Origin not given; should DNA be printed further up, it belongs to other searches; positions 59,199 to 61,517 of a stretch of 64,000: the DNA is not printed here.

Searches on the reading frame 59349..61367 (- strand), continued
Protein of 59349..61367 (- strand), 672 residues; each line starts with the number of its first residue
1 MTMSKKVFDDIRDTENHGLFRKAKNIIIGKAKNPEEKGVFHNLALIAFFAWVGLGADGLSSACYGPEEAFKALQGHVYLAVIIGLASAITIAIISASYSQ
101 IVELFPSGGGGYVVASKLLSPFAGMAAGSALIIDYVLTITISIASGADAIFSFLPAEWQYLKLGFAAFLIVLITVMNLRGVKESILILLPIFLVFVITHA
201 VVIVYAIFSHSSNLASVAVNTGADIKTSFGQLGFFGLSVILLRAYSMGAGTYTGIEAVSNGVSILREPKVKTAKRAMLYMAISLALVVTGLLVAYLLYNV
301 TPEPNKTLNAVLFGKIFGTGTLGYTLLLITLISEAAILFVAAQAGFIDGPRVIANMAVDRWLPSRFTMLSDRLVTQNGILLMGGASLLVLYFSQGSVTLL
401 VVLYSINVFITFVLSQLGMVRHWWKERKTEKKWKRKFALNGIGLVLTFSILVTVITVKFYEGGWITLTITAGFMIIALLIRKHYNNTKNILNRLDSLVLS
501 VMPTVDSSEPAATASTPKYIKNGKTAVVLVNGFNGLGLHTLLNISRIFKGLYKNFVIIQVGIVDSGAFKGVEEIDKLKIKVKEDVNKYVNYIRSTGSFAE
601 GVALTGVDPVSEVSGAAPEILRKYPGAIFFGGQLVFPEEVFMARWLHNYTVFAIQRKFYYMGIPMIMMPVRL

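Call 63: fold_search(model_id=the predicted structure, library=pdb)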
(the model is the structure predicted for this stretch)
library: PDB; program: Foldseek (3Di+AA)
matches with E <= 10: 561; with E <= 0.001: 118
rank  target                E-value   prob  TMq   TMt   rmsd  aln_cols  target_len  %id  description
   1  8b70_A                1.7e-24  1.00  0.59  0.69  14.3       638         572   25  KimA from B. subtilis with nucleotide second-messenger c-di-AMP bound (released 2023-01-18)
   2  8b71_A                7.2e-23  1.00  0.58  0.70  14.2       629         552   25  Upright KimA dimer with bound c-di-AMP from B. subtilis (released 2023-01-18)
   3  6s3k_A                5.3e-19  1.00  0.58  0.67  14.4       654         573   25  KimA from Bacillus subtilis in inward-facing, occluded state (released 2020-02-12)
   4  9c0e_A                1.1e-10  1.00  0.47  0.36  19.2       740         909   13  Phosphorylated human NKCC1_K289NA492E in complex with furosemide (released 2025-02-12)
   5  9c0h_A                1.6e-10  1.00  0.44  0.35  19.4       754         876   12  Phosphorylated human NKCC1 in complex with bumetanide (released 2025-02-12)
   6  7smp_A                2.0e-10  1.00  0.46  0.37  18.8       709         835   14  CryoEM structure of NKCC1 Bu-I (released 2022-09-28)
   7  7smp_B                2.9e-10  1.00  0.45  0.37  18.5       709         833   12  CryoEM structure of NKCC1 Bu-I (released 2022-09-28)
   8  9c0g_A                7.6e-10  1.00  0.45  0.36  18.8       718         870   13  Phosphorylated human NKCC1 in complex with torsemide (released 2025-02-12)
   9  8vpp_A                8.3e-10  1.00  0.44  0.34  18.7       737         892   14  Phosphorylated human NCC in complex with chlorthalidone (released 2024-09-04)
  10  7aio_B                1.6e-09  1.00  0.45  0.34  23.0       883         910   12  Structure of Human Potassium Chloride Transporter KCC3 S45D/T940D/T997D in NaCl (Subclass) (released 2021-06-02)
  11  7yg0_A                1.8e-09  1.00  0.44  0.36  19.1       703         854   13  Cryo-EM structure of human sodium-chloride cotransporter (released 2022-11-23)
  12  9bwt_A                2.1e-09  1.00  0.43  0.34  18.9       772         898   13  human sodium chloride cotransporter NCC S344E in the phosphorylation state and in complex with hydrochlorothiazide (released 2024-09-04)
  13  7aio_A                2.3e-09  1.00  0.48  0.36  22.8       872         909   12  Structure of Human Potassium Chloride Transporter KCC3 S45D/T940D/T997D in NaCl (Subclass) (released 2021-06-02)
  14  7ngb_A                3.6e-09  1.00  0.45  0.36  23.3       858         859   12  Structure of Wild-Type Human Potassium Chloride Transporter KCC3 in NaCl (LMNG/CHS) (released 2021-06-09)
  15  8fhn_A                5.5e-09  1.00  0.44  0.36  19.8       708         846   13  Cryo-EM structure of human NCC (class 2) (released 2023-02-15)
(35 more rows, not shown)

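Call 69: find_encoding_contigs(protein=P0009, flank=1200, max_places=2)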
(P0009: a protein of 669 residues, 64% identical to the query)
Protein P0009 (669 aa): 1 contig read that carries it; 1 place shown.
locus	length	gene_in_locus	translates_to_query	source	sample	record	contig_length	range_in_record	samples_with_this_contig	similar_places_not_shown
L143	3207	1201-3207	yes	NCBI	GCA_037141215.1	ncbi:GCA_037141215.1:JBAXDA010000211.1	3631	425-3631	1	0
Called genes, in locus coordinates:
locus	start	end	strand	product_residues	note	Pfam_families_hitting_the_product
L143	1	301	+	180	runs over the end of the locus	PF13189:Cytidylate_kin2 (weak), PF01202:SKI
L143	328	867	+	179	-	-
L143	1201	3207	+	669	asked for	PF13520:AA_permease_2, PF00324:AA_permease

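Call 70: find_encoding_contigs(protein=P0008, flank=1200, max_places=2)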
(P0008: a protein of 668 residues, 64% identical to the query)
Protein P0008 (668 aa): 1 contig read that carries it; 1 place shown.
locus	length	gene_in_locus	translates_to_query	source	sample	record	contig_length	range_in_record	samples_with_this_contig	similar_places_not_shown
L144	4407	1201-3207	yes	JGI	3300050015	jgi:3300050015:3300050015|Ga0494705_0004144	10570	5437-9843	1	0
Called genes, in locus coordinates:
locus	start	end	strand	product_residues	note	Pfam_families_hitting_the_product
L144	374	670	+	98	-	-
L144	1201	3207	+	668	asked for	PF13520:AA_permease_2, PF00324:AA_permease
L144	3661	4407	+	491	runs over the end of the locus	?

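Call 71: find_encoding_contigs(protein=P0005, flank=1200, max_places=2)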
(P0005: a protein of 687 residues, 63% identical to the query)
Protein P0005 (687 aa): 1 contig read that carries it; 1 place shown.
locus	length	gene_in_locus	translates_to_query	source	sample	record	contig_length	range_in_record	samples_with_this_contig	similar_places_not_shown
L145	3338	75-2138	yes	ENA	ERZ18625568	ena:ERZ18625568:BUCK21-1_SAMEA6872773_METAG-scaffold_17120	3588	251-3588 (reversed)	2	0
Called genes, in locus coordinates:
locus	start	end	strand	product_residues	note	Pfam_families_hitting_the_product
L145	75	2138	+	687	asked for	PF13520:AA_permease_2, PF00324:AA_permease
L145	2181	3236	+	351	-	-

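Call 72: find_encoding_contigs(protein=P0006, flank=1200, max_places=2)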
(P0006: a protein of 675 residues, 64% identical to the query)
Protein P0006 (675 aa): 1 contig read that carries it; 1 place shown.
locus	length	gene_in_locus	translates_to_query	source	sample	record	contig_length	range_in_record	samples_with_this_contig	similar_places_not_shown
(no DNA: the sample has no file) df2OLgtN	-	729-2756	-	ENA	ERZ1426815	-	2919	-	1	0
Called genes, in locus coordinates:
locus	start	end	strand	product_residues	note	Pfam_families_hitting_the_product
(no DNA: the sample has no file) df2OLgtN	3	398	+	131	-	?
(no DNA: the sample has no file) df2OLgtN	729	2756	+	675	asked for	PF13520:AA_permease_2, PF00324:AA_permease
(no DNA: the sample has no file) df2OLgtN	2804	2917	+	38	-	?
